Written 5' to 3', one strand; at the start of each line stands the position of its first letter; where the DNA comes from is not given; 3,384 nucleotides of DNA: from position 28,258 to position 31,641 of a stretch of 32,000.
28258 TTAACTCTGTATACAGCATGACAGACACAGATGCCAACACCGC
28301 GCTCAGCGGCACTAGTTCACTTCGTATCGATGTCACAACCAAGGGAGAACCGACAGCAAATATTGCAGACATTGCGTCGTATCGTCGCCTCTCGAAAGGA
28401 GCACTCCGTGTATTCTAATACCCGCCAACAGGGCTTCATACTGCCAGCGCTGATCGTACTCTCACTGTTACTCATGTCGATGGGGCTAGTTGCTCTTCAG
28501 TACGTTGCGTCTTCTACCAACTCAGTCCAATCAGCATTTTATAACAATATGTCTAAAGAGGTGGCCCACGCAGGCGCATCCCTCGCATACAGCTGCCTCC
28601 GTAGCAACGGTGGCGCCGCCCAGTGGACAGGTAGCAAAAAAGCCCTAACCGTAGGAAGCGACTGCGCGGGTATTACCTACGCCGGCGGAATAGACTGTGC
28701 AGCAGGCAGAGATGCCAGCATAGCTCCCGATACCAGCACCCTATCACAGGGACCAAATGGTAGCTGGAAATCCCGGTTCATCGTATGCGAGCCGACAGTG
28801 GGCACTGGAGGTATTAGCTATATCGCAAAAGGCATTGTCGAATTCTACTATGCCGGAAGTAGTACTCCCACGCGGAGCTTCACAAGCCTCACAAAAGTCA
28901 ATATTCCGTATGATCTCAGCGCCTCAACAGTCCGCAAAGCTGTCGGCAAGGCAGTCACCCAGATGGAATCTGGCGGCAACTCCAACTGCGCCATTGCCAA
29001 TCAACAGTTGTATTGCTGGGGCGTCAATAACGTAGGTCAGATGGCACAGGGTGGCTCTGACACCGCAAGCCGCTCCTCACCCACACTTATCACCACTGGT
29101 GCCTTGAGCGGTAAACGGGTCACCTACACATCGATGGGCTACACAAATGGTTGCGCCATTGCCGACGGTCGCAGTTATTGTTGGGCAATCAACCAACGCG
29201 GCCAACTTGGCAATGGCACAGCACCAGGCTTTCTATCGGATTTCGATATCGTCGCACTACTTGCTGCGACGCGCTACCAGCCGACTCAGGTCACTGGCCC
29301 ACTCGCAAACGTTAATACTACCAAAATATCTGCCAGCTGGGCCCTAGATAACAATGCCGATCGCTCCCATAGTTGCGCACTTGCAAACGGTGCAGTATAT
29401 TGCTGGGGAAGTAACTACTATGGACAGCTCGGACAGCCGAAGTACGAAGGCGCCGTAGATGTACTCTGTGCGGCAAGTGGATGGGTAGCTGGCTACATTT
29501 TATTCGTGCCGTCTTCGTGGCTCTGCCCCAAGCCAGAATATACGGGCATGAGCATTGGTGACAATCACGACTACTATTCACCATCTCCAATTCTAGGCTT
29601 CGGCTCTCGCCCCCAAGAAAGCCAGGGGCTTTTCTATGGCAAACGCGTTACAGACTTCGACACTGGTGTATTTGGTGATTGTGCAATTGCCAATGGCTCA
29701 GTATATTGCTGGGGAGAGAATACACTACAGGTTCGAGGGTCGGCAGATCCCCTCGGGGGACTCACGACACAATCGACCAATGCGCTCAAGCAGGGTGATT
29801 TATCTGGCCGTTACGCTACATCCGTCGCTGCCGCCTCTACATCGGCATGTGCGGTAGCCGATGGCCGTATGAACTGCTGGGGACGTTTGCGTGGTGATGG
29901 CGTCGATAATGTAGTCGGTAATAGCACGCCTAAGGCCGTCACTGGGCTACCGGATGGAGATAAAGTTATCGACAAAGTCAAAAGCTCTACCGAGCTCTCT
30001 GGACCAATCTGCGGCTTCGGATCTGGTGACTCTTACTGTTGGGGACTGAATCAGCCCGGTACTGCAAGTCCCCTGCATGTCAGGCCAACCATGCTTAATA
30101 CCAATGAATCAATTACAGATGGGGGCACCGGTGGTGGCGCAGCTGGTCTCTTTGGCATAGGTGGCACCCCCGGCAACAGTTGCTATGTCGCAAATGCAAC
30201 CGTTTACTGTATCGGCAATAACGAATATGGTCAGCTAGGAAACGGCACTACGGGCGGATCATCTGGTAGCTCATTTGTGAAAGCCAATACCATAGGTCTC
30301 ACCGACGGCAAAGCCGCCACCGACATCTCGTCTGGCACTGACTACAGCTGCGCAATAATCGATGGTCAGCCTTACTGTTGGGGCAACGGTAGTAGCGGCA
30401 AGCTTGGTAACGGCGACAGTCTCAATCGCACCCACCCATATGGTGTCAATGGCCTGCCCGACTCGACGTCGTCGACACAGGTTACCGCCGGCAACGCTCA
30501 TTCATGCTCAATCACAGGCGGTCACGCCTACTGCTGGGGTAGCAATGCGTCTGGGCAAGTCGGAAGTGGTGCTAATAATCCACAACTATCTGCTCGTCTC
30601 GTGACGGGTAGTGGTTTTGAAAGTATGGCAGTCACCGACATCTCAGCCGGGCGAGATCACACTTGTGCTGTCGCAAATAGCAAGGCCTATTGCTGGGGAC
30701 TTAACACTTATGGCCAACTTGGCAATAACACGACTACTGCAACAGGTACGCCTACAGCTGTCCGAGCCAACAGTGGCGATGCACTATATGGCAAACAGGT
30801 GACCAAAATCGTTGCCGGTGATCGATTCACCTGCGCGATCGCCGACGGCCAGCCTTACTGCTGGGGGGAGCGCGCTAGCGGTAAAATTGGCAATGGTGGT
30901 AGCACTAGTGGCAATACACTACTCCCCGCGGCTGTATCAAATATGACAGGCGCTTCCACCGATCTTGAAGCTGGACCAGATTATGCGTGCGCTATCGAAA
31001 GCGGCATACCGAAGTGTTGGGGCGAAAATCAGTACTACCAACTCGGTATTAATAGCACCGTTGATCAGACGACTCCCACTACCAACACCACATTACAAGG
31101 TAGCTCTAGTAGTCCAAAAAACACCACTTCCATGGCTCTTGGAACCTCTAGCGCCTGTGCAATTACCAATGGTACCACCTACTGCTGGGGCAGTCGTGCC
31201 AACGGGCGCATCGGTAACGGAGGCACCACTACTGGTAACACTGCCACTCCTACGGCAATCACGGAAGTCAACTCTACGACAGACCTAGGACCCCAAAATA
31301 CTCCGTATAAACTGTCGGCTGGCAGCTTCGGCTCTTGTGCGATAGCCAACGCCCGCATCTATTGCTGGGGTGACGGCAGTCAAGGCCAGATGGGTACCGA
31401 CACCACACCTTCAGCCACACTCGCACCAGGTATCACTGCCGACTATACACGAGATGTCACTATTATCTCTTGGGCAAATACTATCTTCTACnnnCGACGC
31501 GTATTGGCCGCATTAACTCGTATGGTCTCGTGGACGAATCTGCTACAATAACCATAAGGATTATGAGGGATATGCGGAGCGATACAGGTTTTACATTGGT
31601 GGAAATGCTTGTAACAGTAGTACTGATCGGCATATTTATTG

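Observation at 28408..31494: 1028-aa PilX-like pseudopilin carrying 14 RCC1 blades (two predicted seven-bladed propellers): candidate pilus-tip adhesin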

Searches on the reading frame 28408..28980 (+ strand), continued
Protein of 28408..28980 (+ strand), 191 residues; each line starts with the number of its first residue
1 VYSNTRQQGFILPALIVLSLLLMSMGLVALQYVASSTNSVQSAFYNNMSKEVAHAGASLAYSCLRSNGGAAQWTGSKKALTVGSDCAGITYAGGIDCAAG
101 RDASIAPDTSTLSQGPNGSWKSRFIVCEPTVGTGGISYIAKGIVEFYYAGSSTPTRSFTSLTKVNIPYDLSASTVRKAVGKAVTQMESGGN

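Call 86: find_encoding_contigs(protein=P0150, flank=6000, max_places=2)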
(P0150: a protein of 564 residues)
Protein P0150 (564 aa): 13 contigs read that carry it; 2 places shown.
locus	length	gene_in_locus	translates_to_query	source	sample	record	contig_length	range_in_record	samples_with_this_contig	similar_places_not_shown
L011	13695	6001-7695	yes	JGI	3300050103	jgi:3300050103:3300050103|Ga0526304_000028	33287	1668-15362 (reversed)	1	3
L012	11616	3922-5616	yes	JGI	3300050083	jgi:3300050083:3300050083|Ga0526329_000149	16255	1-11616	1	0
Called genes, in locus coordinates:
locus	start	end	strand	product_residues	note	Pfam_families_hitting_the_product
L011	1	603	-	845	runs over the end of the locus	PF00690:Cation_ATPase_N, PF00122:E1-E2_ATPase, PF00702:Hydrolase, PF13246:Cation_ATPase, PF08282:Hydrolase_3 (faint), PF00689:Cation_ATPase_C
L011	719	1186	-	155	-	PF01272:GreA_GreB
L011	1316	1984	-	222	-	PF02463:SMC_N (faint), PF00005:ABC_tran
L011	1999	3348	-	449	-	PF12704:MacB_PCD, PF02687:FtsX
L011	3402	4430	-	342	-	PF00512:HisKA, PF02518:HATPase_c, PF14501:HATPase_c_5 (weak)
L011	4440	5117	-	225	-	PF00072:Response_reg, PF00486:Trans_reg_C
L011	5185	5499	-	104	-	PF01638:HxlR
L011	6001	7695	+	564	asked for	PF25390:WD40_RLD, PF00415:RCC1, PF13540:RCC1_2 (weak), PF00415:RCC1, PF13540:RCC1_2 (weak), PF00415:RCC1, PF13540:RCC1_2 (weak)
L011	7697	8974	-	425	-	PF12698:ABC2_membrane_3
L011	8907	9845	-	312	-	PF00005:ABC_tran, PF13304:AAA_21 (weak), PF13732:DrrA1-3_C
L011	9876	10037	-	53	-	-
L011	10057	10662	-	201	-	-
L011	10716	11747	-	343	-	PF00438:S-AdoMet_synt_N, PF02772:S-AdoMet_synt_M, PF02773:S-AdoMet_synt_C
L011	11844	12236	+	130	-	PF00903:Glyoxalase (weak), PF22677:Ble-like_N (faint)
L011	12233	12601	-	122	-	PF02325:CCB3_YggT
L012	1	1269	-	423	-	?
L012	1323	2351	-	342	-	PF00512:HisKA, PF02518:HATPase_c, PF14501:HATPase_c_5 (weak)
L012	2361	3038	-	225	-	PF00072:Response_reg, PF00486:Trans_reg_C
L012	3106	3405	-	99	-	PF01638:HxlR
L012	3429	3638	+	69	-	-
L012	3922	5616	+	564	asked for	PF25390:WD40_RLD, PF00415:RCC1, PF13540:RCC1_2 (weak), PF00415:RCC1, PF13540:RCC1_2 (weak), PF00415:RCC1, PF13540:RCC1_2 (weak)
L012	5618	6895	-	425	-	PF12698:ABC2_membrane_3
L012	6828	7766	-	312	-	PF00005:ABC_tran, PF13304:AAA_21 (weak), PF13732:DrrA1-3_C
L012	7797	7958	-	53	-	-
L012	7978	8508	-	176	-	-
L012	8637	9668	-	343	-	PF00438:S-AdoMet_synt_N, PF02772:S-AdoMet_synt_M, PF02773:S-AdoMet_synt_C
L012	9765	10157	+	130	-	PF00903:Glyoxalase (weak), PF22677:Ble-like_N (faint)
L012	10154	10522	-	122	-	PF02325:CCB3_YggT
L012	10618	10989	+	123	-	PF00254:FKBP_C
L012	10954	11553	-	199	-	PF01135:PCMT, PF01209:Ubie_methyltran (weak), PF01189:Methyltr_RsmB-F (weak), PF08241:Methyltransf_11 (weak), PF13649:Methyltransf_25, PF13847:Methyltransf_31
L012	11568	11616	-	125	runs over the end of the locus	PF01894:YjbQ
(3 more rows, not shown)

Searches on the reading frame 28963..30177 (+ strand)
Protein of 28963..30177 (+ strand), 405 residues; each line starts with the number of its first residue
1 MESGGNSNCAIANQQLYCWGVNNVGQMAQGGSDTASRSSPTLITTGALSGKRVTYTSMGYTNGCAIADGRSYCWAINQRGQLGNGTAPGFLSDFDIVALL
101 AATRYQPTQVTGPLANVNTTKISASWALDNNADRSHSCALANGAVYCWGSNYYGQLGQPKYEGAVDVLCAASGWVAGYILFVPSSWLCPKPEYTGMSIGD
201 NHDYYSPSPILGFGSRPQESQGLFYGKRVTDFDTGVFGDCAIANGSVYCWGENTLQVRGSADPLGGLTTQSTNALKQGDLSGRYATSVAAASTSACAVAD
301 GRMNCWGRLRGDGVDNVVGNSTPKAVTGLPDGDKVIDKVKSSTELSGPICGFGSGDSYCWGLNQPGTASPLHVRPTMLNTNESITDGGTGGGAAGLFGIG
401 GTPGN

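Call 77: search_protein_families(library=pfam, proteins=[window:28963-30177:+], max_evalue=0.001)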
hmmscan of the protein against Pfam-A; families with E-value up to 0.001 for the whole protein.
window:28963-30177:+ (405 aa): 3 families
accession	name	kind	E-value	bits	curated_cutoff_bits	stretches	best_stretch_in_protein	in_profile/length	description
PF25390.1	WD40_RLD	-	1.6e-23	84.1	150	3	59-158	39-123/363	RCC1-like domain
PF00415.24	RCC1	-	2.9e-16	60.2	21.7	2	142-160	1-19/50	Regulator of chromosome condensation (RCC1) repeat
PF13540.12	RCC1_2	-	6e-11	42.3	22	1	135-155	9-30/30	Regulator of chromosome condensation (RCC1) repeat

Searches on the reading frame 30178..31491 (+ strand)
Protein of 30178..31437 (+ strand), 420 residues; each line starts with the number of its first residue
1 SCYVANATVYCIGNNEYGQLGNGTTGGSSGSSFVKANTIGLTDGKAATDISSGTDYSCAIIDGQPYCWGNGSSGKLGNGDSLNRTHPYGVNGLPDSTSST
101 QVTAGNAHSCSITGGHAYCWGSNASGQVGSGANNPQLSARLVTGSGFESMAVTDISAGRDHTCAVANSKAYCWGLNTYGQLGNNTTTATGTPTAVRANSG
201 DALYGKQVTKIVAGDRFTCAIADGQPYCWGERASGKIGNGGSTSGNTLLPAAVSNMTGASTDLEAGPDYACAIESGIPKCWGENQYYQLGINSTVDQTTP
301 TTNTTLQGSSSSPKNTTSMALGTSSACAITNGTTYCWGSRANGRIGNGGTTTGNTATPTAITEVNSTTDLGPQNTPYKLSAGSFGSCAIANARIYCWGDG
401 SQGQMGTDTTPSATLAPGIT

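Call 62: search_solved_structures(query=window:30343-31491:+, max_evalue=0.01, show_alignments=0)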
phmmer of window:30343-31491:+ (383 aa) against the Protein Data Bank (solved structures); distinct sequences matched with E-value up to 0.01: 35.
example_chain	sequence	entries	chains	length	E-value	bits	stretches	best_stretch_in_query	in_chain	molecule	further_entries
8gqe_B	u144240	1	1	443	4.1e-38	135.1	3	9-148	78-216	Ultraviolet-B receptor UVR8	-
6xzm_A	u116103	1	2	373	6e-38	134.6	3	9-148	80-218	Ultraviolet-B receptor UVR8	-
4d9s_A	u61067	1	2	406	8.2e-38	134.1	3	10-148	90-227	UVB-resistance protein UVR8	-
4dnu_A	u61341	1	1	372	8.9e-38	134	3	10-148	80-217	AT5g63860/MGI19_6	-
6xzl_A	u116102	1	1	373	1.3e-37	133.5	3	9-148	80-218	Ultraviolet-B receptor UVR8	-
4nc4_A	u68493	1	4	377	2.5e-34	122.7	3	10-148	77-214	Ultraviolet-B receptor UVR8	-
4naa_A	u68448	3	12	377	5.5e-34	121.5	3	10-148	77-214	Ultraviolet-B receptor UVR8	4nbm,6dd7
4dnw_A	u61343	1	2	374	2.6e-33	119.3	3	9-166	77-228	AT5g63860/MGI19_6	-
7q40_A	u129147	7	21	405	6.1e-33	118.1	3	46-304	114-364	E3 ubiquitin-protein ligase HERC2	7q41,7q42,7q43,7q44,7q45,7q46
4dnv_A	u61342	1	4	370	8e-33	117.7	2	47-249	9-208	AT5g63860/MGI19_6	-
7vgg_B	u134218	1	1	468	8.9e-33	117.5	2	47-253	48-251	Ultraviolet-B receptor UVR8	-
6xzn_A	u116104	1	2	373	3.6e-32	115.5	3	10-148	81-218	Ultraviolet-B receptor UVR8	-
3kci_A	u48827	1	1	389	1.1e-28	104.1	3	46-253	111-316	Probable E3 ubiquitin-protein ligase HERC2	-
4o2w_A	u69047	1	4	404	4.2e-23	85.7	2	7-185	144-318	E3 ubiquitin-protein ligase HERC1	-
4qam_A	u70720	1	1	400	3.4e-22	82.7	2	97-309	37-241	X-linked retinitis pigmentosa GTPase regulator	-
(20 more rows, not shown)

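Call 77: search_protein_families(library=pfam, proteins=[window:30178-31437:+], max_evalue=0.001)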
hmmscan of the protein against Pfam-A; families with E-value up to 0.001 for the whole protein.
window:30178-31437:+ (420 aa): 4 families
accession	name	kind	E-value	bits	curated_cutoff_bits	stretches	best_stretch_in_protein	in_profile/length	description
PF25390.1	WD40_RLD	-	8.1e-59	200.2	150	2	150-410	89-335/363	RCC1-like domain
PF00415.24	RCC1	-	9.5e-54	180.2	21.7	5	170-221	4-50/50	Regulator of chromosome condensation (RCC1) repeat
PF13540.12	RCC1_2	-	1.7e-19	69.4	22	2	152-180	1-30/30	Regulator of chromosome condensation (RCC1) repeat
PF25384.1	Alsin_RLD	-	1e-08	35.3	100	0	147-187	272-313/405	Alsin RCC1-like domain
